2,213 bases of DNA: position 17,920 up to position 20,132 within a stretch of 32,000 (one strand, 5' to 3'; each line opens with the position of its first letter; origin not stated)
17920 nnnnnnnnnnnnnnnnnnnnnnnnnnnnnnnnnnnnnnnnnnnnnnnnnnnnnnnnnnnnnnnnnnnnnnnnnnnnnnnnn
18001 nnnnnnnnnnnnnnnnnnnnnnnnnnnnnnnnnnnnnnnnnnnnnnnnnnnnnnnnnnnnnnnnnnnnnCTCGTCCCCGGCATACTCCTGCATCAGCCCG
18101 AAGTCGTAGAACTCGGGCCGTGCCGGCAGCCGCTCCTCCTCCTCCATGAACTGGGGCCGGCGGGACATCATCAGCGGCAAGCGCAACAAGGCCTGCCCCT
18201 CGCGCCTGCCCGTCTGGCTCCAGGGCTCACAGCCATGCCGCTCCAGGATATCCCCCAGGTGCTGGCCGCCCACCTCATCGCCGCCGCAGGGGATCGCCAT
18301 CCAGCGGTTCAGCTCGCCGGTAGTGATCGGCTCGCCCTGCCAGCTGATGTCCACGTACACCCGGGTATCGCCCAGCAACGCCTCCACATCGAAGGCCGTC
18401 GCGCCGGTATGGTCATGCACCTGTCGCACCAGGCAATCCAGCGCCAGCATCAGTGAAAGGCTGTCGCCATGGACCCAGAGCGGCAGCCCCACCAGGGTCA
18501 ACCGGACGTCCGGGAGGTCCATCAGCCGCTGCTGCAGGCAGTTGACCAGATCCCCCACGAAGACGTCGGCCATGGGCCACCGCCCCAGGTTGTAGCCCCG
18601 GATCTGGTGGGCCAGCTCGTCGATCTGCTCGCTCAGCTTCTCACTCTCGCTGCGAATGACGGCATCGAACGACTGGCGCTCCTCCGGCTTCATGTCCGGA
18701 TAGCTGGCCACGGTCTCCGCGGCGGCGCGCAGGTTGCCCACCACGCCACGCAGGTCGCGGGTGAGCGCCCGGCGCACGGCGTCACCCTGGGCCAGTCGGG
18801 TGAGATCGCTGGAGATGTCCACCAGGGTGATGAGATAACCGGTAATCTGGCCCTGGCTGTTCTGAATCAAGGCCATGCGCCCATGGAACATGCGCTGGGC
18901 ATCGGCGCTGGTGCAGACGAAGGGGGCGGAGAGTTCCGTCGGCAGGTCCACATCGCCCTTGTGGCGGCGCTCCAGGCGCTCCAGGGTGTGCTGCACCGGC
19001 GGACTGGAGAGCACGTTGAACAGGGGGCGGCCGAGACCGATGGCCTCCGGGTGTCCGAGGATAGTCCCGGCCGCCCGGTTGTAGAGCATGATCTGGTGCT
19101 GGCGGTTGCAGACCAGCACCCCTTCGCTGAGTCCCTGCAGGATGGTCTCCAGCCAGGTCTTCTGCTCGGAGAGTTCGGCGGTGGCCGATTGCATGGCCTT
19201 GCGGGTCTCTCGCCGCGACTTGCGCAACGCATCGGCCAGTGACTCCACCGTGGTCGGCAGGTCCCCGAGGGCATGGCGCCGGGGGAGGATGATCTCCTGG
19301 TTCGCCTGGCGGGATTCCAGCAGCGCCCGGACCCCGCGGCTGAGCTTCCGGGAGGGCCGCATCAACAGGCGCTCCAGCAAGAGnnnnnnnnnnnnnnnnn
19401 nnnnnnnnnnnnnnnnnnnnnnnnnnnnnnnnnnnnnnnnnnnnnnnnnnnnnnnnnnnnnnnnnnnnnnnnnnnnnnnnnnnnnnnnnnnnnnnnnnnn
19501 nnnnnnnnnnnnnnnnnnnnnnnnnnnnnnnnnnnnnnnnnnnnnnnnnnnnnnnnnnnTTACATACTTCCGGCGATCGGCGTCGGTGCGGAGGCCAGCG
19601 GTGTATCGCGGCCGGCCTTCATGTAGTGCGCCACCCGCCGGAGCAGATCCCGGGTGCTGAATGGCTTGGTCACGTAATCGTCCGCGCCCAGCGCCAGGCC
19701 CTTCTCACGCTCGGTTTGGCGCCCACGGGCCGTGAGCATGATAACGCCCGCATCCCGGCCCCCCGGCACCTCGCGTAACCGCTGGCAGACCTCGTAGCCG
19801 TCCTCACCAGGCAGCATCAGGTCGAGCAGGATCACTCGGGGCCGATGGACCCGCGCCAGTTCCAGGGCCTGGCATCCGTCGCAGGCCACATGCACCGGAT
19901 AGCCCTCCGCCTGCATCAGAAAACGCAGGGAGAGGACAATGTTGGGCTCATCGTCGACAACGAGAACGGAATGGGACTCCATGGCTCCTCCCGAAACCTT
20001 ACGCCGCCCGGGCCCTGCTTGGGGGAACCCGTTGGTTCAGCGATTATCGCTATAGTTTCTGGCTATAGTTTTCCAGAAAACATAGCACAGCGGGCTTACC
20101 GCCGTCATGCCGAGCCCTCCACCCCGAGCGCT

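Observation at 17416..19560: Membrane HAMP-PAS histidine-kinase-like protein lacking the phospho-His, fused to an intact DEDDh exonuclease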

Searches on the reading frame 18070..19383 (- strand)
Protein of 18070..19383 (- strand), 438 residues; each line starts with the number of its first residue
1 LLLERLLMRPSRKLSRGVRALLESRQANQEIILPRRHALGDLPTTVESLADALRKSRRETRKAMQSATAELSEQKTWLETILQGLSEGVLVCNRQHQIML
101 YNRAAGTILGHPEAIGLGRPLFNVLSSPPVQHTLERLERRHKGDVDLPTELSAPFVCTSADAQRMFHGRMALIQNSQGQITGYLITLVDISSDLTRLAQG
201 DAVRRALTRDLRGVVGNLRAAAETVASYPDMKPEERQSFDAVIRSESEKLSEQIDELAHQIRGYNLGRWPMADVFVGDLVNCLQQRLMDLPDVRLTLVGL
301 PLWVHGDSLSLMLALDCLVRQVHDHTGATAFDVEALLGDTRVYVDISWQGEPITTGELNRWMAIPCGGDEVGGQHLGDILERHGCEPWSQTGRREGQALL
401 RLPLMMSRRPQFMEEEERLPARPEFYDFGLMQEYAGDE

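Call 16: search_solved_structures(query=A2, max_evalue=1, show_alignments=4)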
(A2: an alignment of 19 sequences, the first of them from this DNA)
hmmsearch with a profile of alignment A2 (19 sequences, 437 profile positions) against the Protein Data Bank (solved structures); distinct sequences matched with E-value up to 1: 27.
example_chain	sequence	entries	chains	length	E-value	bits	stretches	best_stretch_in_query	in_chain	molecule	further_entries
4i5s_A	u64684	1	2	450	1.3e-07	33.8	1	33-364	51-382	Putative histidine kinase CovS; VicK-like protein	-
4mn5_A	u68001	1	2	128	1.8e-06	30.1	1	64-192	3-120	Sensor protein kinase WalK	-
7duc_A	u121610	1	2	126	3.4e-06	29.2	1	65-192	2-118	Sensor protein kinase WalK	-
6azr_A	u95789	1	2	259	0.00062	21.7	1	191-263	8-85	Sensor histidine kinase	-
5uht_A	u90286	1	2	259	0.00081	21.3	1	191-263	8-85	Sensor histidine kinase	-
3dge_A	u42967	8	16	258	0.00084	21.3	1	191-263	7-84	Sensor protein | Histidine kinase | Sensor histidine kinase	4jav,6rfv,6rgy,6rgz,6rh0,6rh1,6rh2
2c2a_A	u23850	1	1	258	0.00086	21.3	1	191-263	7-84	SENSOR HISTIDINE KINASE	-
6rh7_A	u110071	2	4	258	0.0012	20.8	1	191-263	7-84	Sensor histidine kinase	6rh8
7z8n_A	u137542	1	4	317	0.0049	18.8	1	32-79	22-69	Histidine kinase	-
4lrx_C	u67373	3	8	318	0.016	17.1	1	69-154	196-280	PTS-dependent dihydroxyacetone kinase operon regulatory protein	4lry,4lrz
8bjp_AAA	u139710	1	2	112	0.017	17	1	79-128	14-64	cytoplasmic PAS domain of CitA from Geobacillus thermodenitrificans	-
5fq1_A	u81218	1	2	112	0.017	17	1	79-128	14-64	HISTIDINE KINASE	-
9qq6_A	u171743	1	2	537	0.018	16.9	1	63-140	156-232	histidine kinase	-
4mn6_A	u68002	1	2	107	0.098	14.5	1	80-191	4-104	Sensor protein kinase WalK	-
7zp0_A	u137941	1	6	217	0.24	13.2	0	284-363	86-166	Sensor protein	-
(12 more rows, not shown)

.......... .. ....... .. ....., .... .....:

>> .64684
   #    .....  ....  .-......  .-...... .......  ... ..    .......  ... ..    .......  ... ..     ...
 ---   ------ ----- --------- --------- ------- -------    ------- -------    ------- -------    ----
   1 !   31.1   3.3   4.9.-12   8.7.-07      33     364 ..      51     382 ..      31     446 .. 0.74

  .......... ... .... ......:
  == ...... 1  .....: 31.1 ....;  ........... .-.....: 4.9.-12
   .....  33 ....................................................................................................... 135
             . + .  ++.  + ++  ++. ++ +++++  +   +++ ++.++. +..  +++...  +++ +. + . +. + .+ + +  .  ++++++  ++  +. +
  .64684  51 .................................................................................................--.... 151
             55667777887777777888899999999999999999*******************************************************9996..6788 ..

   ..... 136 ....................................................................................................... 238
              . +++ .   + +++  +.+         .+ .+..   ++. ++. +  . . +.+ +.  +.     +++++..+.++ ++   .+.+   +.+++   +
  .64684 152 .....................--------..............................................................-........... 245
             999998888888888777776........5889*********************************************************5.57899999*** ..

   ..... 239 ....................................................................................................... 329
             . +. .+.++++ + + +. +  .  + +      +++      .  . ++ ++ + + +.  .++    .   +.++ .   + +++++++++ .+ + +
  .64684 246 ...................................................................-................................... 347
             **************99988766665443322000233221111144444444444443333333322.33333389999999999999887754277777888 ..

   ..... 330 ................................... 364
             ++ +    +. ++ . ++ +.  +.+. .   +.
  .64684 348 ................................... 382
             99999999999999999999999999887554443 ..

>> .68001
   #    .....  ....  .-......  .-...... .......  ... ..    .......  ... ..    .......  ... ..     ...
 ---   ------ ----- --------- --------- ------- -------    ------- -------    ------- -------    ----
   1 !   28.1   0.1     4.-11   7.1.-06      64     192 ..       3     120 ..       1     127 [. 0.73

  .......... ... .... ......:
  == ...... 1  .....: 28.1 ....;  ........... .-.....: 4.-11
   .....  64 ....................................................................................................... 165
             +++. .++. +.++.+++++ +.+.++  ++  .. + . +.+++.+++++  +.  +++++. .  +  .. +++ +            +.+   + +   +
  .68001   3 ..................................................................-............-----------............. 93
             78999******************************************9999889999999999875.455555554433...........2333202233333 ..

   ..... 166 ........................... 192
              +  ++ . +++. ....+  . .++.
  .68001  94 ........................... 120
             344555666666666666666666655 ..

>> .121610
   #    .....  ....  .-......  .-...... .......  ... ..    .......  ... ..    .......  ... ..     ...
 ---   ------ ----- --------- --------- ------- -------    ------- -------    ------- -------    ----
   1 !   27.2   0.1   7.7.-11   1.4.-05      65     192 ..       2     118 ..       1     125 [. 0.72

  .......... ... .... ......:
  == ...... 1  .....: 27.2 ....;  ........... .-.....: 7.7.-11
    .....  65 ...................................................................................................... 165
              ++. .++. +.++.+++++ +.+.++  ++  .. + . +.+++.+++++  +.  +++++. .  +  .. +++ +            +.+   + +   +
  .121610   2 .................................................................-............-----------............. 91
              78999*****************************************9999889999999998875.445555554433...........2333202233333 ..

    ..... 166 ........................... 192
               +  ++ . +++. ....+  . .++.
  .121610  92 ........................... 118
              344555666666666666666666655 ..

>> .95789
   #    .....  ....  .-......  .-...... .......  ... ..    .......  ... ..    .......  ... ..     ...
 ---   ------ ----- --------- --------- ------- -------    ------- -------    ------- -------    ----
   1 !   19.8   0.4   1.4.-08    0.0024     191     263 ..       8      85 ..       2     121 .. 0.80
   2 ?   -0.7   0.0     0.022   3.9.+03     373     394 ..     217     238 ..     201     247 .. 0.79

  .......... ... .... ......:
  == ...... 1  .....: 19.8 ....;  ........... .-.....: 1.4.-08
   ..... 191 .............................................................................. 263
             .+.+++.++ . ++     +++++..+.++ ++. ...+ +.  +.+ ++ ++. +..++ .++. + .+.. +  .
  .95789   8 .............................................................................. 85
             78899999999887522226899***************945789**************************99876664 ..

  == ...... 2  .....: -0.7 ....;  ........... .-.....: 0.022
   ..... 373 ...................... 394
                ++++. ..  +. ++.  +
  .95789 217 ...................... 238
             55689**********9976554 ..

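Call 17: find_related_loci(query=A2, collection=genome_contigs, flank=9000)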
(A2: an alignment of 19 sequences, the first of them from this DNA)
Query A2 (438 aa) in genome_contigs; peptide patterns used: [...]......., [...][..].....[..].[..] (x = any residue, [..] = any of these).
600 stretches matched a pattern (row limit reached: there are more); 468 encode a relative of the query (tblastn E <= 1e-3); the best 80 are kept; 80 distinct loci.
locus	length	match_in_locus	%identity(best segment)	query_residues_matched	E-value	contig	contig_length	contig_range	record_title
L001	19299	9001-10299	72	1-434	0e+0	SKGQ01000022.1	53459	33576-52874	MAG: Ectothiorhodospiraceae bacterium isolate CSBr16_16 CSBr16-153, whole genome shotgun sequence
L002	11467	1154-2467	71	1-438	0e+0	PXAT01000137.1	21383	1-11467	MAG: Ectothiorhodospiraceae bacterium isolate T3Sed10_218 T3-Sed10-C4302, whole genome shotgun sequence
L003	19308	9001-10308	69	2-438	0e+0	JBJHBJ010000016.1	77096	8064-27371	MAG: Ectothiorhodospiraceae bacterium isolate SF2967_J5348.semibin_refined.086 NODE_426_length_77096_cov_6.481493, whole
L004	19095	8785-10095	69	1-438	0e+0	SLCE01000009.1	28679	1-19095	MAG: Ectothiorhodospiraceae bacterium isolate CSSed162cmB_49 CSSed16-2cmB-2511, whole genome shotgun sequence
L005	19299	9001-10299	58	3-436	3e-167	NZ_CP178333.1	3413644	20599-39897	Ectothiorhodospira shaposhnikovii strain PHS-Q chromosome, complete genome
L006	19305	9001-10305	58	1-436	8e-167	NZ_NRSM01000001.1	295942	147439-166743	Ectothiorhodospira shaposhnikovii strain DSM 243 scaffold0001, whole genome shotgun sequence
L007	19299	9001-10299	58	3-436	1e-166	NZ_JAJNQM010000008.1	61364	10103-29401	Ectothiorhodospira lacustris strain B14B assembly_contig_8, whole genome shotgun sequence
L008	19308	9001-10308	57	1-437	6e-164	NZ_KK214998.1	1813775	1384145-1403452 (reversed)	Ectothiorhodospira haloalkaliphila ATCC 51935 EcthaDRAFT_EHB.4, whole genome shotgun sequence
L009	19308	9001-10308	56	1-437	4e-160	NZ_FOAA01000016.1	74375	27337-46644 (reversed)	Ectothiorhodospira marina strain DSM 241, whole genome shotgun sequence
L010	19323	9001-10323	57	3-438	2e-159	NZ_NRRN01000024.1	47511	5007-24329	Halorhodospira abdelmalekii strain DSM 2110 scaffold0024, whole genome shotgun sequence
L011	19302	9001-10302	58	2-437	3e-158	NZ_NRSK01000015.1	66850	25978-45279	Ectothiorhodospira mobilis strain DSM 237 scaffold0015, whole genome shotgun sequence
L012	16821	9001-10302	56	3-436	3e-158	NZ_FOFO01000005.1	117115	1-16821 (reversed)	Ectothiorhodospira magna strain B7-7, whole genome shotgun sequence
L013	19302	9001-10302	54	3-438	3e-152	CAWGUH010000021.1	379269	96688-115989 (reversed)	MAG: uncultured Alphaproteobacteria bacterium isolate MFD09779.bin.1.101 genome assembly, contig: contig_51147, whole ge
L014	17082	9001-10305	58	2-437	2e-158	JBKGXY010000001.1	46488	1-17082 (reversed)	MAG: Ectothiorhodospira sp. isolate C1M08_12 NODE_211_length_46488_cov_5.171387, whole genome shotgun sequence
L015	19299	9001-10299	54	4-437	1e-149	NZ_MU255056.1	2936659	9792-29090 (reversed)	Thiorhodospira sibirica ATCC 700588 ThisiDRAFT_Contig4.4, whole genome shotgun sequence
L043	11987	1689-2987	42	2-437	7e-100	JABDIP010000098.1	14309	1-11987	MAG: Inquilinus sp. isolate DS_bin_12 k127_161658, whole genome shotgun sequence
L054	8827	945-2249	40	2-432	4e-94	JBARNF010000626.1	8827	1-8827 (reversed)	MAG: Bradyrhizobium sp. isolate MFD06661_ilm_asm_bin7 k127_94917, whole genome shotgun sequence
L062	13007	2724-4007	40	2-430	3e-92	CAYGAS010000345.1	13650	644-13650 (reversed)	MAG TPA_asm: uncultured Nitrospiraceae bacterium isolate ERP108616_co1_40 genome assembly, contig: k119_936191, whole ge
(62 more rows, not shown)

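Call 28: search_protein_families(library=pfam, proteins=[L043:3956-6712:+, L054:2936-3214:+, L062:7795-9297:-], max_evalue=0.01)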
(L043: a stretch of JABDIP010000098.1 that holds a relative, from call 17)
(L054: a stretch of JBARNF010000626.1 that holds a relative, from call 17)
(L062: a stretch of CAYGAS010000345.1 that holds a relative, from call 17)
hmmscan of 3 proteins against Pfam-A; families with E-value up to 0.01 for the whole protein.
L043:3956-6712:+ (918 aa): 5 families
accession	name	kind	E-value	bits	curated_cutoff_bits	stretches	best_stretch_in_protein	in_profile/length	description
PF02518.31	HATPase_c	-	1.6e-29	103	26.4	1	797-908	2-110/111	Histidine kinase-, DNA gyrase B-, and HSP90-like ATPase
PF00512.31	HisKA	-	1.6e-20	73.3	26.9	1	684-750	2-66/66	His Kinase A (phospho-acceptor) domain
PF00474.23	SSF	-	7.7e-05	22.2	22.8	1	32-458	5-406/406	Sodium:solute symporter family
PF13581.12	HATPase_c_2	-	0.0004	20.8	27.4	1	808-885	39-112/127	Histidine kinase-like ATPase domain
PF14501.12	HATPase_c_5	-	0.0037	17.6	22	0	801-893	6-90/102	GHKL domain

L054:2936-3214:+ (92 aa): 0 families

L062:7795-9297:- (500 aa): 3 families
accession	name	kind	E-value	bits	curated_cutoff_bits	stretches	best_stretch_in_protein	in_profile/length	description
PF03445.19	DUF294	-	3.8e-40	137.4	21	1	173-312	5-136/138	Putative nucleotidyltransferase DUF294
PF10335.14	DUF294_C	-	1.7e-34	119.1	22.5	1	351-495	2-145/145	Putative nucleotidyltransferase substrate binding domain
PF00571.33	CBS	-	8.5e-22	77.7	24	2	90-138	1-49/57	CBS domain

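Call 39: search_protein_representatives(protein=window:18070-19383:-)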
Query: 438 residues. Proteins with E-value up to 0.001 (for the whole library): 1972; up to 1e-10: 644; up to 1e-30: 214. The best 150 are listed.
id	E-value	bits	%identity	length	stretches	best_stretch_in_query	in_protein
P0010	7.5e-190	647.8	66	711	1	2-437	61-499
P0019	3.6e-149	513.8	53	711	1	3-437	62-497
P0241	6.3e-102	358.2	45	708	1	4-430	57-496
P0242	2.9e-97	342.8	44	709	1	4-431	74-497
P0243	3.7e-96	339.1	41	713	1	26-437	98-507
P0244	3.8e-88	312.8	38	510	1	2-433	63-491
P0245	8.6e-86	305.0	39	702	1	2-433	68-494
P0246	1.6e-83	297.6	40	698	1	3-432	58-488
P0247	2.0e-83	297.2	37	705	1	4-431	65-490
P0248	1.4e-81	291.1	38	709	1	2-433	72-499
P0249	1.5e-81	291.1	39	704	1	3-432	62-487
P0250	4.6e-81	289.4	42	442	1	3-366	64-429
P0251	9.3e-81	288.4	43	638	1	69-435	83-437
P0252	1.0e-80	288.3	40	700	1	11-433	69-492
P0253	1.5e-80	287.7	38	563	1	1-431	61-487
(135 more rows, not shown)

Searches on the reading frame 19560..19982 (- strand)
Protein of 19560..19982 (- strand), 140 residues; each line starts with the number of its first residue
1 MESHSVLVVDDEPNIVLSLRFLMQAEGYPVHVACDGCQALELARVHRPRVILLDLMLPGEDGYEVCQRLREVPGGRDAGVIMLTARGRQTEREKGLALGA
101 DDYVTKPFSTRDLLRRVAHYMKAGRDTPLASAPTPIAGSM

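Call 3: search_protein_families(library=pfam, proteins=[window:19560-19982:-], max_evalue=0.1)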
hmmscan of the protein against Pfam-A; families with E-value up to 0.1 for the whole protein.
window:19560-19982:- (140 aa): 1 family
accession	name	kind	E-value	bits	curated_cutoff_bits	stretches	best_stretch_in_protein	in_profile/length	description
PF00072.30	Response_reg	-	1.3e-27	96.5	30.2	1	6-117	1-110/111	Response regulator receiver domain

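Call 4: search_protein_families(library=ncbifam, proteins=[window:19560-19982:-], max_evalue=0.1)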
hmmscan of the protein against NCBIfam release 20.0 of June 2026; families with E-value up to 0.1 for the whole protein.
window:19560-19982:- (140 aa): 102 families (the best 25 are shown)
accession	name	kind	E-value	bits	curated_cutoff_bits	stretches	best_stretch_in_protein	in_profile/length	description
NF040534.1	resp_reg_YycF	equivalog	3.1e-33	115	340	1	5-123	2-117/231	response regulator YycF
TIGR02154.1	PhoB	equivalog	1.2e-32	113.1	296.2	1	4-123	3-122/226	phosphate regulon transcriptional regulator PhoB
NF045944.1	ResRegRpaBCyano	equivalog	1.1e-30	106.7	330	1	7-122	1-113/229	response regulator transcription factor RpaB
NF040689.1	MtrAB_MtrA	equivalog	5.9e-30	104.2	300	1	6-123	1-115/219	MtrAB system response regulator MtrA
NF007005.1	PRK09468.1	equivalog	2.7e-29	102.3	331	1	2-124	2-122/237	osmolarity response regulator transcription factor OmpR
NF008296.0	PRK11083.1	equivalog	1.1e-28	100.2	273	1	2-126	2-123/228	two-component system response regulator CreB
NF007135.0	PRK09581.1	equivalog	7.5e-27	94.2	474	1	5-118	4-117/457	PleD family two-component system response regulator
NF007982.1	PRK10710.1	equivalog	8.2e-27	94.3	380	1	3-122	7-123/235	envelope stress response regulator BaeR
NF053854.1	RespRegPhoBBctds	equivalog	2.9e-26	92.2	270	1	6-123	1-117/225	two-component system response regulator PhoB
NF041733.1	resp_reg_CseB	equivalog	2.4e-25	89.2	350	1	5-122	2-116/228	two-component system response regulator CseB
TIGR01387.1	cztR_silR_copR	subfamily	6.8e-25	88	279.2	1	6-124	1-117/218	heavy metal response regulator transcription factor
NF033117.2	vanR_ACDEGLN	exception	1.6e-23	83.5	350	1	6-119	1-111/226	VanR-ABDEGLN family response regulator transcription factor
NF008199.0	PRK10955.1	equivalog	2.7e-23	83.1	341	1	4-120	2-114/232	envelope stress response regulator transcription factor CpxR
NF008034.0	PRK10766.1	equivalog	3.3e-23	82.4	275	1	3-119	2-115/231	two-component system response regulator TorR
NF033120.0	vanR_FM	exception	2.5e-22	79.6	460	1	1-121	1-118/231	vancomycin resistance response regulator transcription factor, VanR-F/VanR-M family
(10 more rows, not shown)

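Call 71: search_protein_families(library=padloc, proteins=[window:19560-19982:-], max_evalue=0.001)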
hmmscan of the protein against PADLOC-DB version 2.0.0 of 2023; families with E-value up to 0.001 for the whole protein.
window:19560-19982:- (140 aa): 2 families
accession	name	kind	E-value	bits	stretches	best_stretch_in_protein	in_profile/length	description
PDLC00405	SduA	-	6.2e-06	23.9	1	3-63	6-66/323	DUF4263 domain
PDLC04055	PD-T4-6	-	7.5e-06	23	1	3-125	365-487/496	-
